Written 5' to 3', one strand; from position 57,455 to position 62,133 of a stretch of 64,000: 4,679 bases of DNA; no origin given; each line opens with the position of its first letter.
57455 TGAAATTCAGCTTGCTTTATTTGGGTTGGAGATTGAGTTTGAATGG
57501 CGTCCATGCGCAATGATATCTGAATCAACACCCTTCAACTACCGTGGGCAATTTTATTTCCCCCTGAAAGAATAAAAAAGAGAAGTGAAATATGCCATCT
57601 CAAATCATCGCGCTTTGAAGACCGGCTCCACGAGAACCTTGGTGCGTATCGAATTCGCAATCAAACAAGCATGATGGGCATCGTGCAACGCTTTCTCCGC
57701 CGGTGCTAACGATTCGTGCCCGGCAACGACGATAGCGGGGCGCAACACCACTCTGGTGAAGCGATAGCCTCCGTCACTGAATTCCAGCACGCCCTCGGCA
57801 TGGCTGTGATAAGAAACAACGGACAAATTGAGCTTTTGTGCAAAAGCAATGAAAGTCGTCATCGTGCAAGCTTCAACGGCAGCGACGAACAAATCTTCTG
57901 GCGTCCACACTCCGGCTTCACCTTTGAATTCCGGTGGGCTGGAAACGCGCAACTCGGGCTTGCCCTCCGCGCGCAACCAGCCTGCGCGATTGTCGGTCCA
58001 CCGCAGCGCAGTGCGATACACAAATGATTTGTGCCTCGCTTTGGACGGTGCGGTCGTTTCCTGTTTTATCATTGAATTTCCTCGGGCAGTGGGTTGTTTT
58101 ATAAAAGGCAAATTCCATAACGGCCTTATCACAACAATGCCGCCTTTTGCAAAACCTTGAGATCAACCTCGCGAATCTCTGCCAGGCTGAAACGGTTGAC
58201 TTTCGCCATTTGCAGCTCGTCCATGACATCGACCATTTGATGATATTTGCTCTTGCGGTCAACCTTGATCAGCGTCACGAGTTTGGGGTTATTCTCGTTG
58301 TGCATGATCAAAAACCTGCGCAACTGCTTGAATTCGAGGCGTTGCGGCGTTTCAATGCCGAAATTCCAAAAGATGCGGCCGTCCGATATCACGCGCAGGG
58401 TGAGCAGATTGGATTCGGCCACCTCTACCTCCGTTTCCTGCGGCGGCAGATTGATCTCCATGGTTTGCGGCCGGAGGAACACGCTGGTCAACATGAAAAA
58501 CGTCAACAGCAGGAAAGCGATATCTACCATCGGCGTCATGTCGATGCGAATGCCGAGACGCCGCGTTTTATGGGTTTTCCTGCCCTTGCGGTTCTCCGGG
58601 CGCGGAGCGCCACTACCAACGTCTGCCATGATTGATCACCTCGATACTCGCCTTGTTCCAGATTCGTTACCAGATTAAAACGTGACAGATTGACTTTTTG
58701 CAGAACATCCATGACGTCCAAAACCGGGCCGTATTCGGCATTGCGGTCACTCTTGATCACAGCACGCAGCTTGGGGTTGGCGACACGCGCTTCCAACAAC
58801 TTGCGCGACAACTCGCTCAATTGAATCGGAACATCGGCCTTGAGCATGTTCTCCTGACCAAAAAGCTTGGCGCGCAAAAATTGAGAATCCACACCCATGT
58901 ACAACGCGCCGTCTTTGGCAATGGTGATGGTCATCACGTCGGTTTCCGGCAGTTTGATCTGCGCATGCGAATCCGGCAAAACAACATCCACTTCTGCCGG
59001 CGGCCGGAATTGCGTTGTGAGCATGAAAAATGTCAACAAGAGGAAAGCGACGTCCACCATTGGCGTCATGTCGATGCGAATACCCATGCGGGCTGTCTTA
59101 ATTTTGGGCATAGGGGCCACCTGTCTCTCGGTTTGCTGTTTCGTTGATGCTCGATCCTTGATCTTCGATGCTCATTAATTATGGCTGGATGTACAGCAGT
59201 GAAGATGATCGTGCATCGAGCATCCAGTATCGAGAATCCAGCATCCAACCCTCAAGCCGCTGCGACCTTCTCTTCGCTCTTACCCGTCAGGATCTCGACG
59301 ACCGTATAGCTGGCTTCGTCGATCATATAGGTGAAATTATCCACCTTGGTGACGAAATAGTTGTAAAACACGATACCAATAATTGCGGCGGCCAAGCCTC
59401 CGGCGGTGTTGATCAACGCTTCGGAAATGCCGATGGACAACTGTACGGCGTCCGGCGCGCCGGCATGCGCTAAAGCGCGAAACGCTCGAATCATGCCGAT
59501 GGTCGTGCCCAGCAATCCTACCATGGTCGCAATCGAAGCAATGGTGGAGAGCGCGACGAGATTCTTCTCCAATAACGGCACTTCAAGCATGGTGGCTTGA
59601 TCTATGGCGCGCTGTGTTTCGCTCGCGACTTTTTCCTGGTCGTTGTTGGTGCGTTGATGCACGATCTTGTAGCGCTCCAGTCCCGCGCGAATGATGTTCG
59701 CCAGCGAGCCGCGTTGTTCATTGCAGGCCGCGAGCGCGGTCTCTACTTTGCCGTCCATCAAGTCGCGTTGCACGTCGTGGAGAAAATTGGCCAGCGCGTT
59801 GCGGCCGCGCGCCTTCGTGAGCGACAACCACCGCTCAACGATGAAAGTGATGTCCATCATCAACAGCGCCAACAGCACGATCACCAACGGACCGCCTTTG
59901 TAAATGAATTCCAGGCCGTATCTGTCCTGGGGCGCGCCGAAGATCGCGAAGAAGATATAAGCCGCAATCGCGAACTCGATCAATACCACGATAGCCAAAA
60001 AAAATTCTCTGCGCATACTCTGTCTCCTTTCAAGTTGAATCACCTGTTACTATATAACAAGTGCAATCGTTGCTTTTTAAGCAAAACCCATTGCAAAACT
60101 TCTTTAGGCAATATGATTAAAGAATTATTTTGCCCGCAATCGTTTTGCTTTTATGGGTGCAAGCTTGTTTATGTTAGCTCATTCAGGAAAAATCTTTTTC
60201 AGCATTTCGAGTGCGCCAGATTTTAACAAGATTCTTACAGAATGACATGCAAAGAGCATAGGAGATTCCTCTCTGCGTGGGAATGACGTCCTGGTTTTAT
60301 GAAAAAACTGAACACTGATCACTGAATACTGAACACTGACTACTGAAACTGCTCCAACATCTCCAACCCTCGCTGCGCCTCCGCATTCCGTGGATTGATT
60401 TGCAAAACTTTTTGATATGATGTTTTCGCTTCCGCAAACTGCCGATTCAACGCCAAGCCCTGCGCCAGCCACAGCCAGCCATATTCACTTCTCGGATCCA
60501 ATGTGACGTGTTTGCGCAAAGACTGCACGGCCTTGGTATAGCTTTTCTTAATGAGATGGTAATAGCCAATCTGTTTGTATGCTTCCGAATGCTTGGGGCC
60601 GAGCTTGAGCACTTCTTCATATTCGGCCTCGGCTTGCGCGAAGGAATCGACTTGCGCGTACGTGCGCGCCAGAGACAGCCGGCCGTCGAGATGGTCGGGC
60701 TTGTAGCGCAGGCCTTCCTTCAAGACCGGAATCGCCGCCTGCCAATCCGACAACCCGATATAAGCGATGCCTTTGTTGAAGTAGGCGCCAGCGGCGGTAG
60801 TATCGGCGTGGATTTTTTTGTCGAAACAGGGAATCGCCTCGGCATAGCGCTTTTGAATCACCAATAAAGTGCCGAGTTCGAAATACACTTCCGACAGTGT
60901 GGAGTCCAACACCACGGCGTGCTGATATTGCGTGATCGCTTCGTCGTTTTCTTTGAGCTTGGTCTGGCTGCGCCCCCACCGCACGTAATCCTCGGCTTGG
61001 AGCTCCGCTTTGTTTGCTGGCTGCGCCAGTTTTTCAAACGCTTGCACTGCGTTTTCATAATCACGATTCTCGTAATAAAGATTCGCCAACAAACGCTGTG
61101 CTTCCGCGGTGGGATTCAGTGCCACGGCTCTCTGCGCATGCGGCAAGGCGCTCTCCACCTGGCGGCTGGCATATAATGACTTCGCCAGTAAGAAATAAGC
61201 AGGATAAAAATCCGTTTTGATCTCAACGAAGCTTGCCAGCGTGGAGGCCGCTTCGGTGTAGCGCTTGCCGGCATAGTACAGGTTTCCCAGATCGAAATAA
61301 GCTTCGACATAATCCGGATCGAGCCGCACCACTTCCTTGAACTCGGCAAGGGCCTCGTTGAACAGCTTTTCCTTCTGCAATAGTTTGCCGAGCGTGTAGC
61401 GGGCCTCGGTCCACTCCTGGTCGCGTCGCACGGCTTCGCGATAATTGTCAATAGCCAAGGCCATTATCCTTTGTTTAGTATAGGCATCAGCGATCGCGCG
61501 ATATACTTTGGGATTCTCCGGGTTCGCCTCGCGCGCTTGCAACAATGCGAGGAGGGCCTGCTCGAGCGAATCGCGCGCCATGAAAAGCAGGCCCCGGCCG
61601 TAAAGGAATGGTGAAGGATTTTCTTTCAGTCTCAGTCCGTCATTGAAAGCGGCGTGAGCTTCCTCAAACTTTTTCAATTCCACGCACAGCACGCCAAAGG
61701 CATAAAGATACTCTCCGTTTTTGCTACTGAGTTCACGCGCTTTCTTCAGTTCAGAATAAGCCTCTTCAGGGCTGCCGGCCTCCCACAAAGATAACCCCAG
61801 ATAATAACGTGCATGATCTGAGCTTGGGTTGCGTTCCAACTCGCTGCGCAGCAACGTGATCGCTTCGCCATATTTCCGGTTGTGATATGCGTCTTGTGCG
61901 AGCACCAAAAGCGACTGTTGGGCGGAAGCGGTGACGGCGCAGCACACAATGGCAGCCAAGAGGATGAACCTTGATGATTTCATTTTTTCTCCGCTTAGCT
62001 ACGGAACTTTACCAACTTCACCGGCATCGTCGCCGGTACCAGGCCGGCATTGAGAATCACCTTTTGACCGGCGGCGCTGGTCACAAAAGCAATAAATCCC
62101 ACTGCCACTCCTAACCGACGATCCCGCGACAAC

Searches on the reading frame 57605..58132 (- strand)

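Call 34: search_protein_families(library=ncbifam, proteins=[window:57605-58132:-], max_evalue=0.001)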
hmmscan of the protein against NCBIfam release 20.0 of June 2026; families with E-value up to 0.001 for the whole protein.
window:57605-58132:- (175 aa): 5 families
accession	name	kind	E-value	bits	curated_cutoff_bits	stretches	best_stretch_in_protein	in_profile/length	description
TIGR03563.1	perox_SACOL1771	subfamily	1.1e-11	44.8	166.15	1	49-169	15-137/138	SACOL1771 family peroxiredoxin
TIGR03561.1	organ_hyd_perox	subfamily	9.4e-07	29.2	88.85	1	38-169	1-131/134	Ohr family peroxiredoxin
NF052637.1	HydprxOhrVib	equivalog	3.9e-06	27.1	240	1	38-168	4-131/140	organic hydroperoxide reductase Ohr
TIGR03562.1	osmo_induc_OsmC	subfamily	0.00024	21.2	85.8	1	68-165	36-131/137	OsmC family peroxiredoxin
NF041052.1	OsmC_like_Se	domain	0.00032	20.7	95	1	66-169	30-137/144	OsmC-related (seleno)protein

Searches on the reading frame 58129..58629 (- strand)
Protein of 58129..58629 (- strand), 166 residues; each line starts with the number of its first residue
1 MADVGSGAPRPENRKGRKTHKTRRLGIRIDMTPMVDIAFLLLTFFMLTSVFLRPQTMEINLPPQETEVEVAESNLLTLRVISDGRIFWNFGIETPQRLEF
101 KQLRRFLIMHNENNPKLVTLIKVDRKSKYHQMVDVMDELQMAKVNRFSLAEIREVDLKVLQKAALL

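Call 34: search_protein_families(library=ncbifam, proteins=[window:58129-58629:-], max_evalue=0.001)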
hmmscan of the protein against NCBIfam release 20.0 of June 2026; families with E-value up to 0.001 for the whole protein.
window:58129-58629:- (166 aa): 5 families
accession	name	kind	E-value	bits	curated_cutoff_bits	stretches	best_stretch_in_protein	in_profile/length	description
TIGR02801.1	tolR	equivalog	4.5e-18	66.1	127.3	1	29-149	5-126/129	protein TolR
TIGR02804.1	ExbD_2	equivalog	2.3e-07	31.2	123.45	1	29-147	4-115/121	TonB system transport protein ExbD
NF008248.0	PRK11024.1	equivalog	3.7e-07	30.3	162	1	18-146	5-134/142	colicin uptake protein TolR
NF008429.0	PRK11267.1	equivalog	7.3e-06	26.1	216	1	29-144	18-127/141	TonB system transport protein ExbD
TIGR02803.1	ExbD_1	equivalog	0.00074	19.6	152.95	0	29-145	4-114/122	TonB system transport protein ExbD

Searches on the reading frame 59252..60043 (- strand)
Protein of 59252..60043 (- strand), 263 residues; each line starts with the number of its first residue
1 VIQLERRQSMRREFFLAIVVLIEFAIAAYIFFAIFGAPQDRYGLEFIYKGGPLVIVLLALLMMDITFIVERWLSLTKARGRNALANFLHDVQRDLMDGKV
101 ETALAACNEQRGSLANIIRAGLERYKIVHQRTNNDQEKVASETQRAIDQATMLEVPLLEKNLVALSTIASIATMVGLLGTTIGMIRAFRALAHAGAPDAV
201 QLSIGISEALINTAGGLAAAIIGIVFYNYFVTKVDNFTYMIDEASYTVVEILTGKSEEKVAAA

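Call 34: search_protein_families(library=ncbifam, proteins=[window:59252-60043:-], max_evalue=0.001)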
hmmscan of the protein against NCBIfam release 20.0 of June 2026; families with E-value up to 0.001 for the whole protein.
window:59252-60043:- (263 aa): 5 families
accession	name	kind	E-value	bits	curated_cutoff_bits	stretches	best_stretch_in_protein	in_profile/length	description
TIGR02796.1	tolQ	equivalog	1.6e-30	106.5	221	1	54-251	14-213/216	protein TolQ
TIGR02797.1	exbB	equivalog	1.5e-17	64.2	206.2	1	64-251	27-208/211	tonB-system energizer ExbB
NF008066.0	PRK10801.1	equivalog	5.5e-16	58.7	403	1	108-251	70-216/230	Tol-Pal system protein TolQ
TIGR02805.1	exbB2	equivalog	1.9e-12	47.5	135.35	1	158-235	51-128/138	TonB-system energizer ExbB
NF007722.0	PRK10414.1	equivalog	2.5e-11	43.5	402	1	165-249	133-217/244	tol-pal system-associated acyl-CoA thioesterase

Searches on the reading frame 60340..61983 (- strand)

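Call 34: search_protein_families(library=ncbifam, proteins=[window:60340-61983:-], max_evalue=0.001)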
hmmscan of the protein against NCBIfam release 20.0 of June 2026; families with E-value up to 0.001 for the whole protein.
window:60340-61983:- (547 aa): 29 families (the best 25 are shown)
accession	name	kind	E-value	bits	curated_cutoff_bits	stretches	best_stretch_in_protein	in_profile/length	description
TIGR02917.1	PEP_TPR_lipo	equivalog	1.1e-46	159.2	312.2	1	8-544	3-543/899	XrtA/PEP-CTERM system TPR-repeat protein PrsT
NF040959.1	MamA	equivalog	9.3e-43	146.1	200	4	159-319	38-199/204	magnetosome protein MamA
TIGR02521.1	type_IV_pilW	equivalog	9.5e-30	103.9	154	5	395-541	28-176/234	type IV pilus biogenesis/stability protein PilW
TIGR02795.1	tol_pal_ybgF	equivalog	7.1e-26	91.2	90.1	3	292-355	38-101/119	tol-pal system protein YbgF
NF033920.0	C39_PA2778_fam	equivalog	1.2e-23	83.8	150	2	206-291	170-255/255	PA2778 family cysteine peptidase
NF033762.1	social_mot_Tgl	equivalog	1.2e-23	83.7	225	2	344-471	80-209/252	social motility TPR repeat lipoprotein Tgl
TIGR02552.1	LcrH_SycD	equivalog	3.1e-20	72.3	104.8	2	303-391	28-113/136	SycD/LcrH family type III secretion system chaperone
NF047371.1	FlcA_CTERM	equivalog_domain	7.4e-20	71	300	1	160-248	440-529/646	periplasmic flagellar collar protein FlcA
NF008391.2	PRK11189.1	equivalog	1.3e-17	64.3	250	2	174-357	81-264/297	lipoprotein NlpI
TIGR00990.1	3a0801s09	subfamily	1.1e-16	60.7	757.25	1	36-222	308-497/615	mitochondrial import receptor subunit TOM70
NF008757.0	PRK11788.1-5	equivalog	8.7e-16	58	363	2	160-287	182-309/388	lipopolysaccharide assembly protein LapB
NF052415.1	T3SS_chap_SctY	equivalog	1.4e-14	54.5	70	2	19-115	3-102/106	type III secretion apparatus assembly chaperone SctY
NF047507.1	TPR_BatC_Lepto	exception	4.7e-14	52.4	175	0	304-363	69-129/214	TPR repeat-containing protein BatC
NF033758.1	gliding_GltE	equivalog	9.8e-14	51.1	225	1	152-293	182-323/411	adventurous gliding motility TPR repeat lipoprotein GltE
NF053607.1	CHU_0125_OmpA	equivalog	3.9e-13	48.8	620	0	10-118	7-115/639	CHU_0125 family OmpA-like outer membrane integrity protein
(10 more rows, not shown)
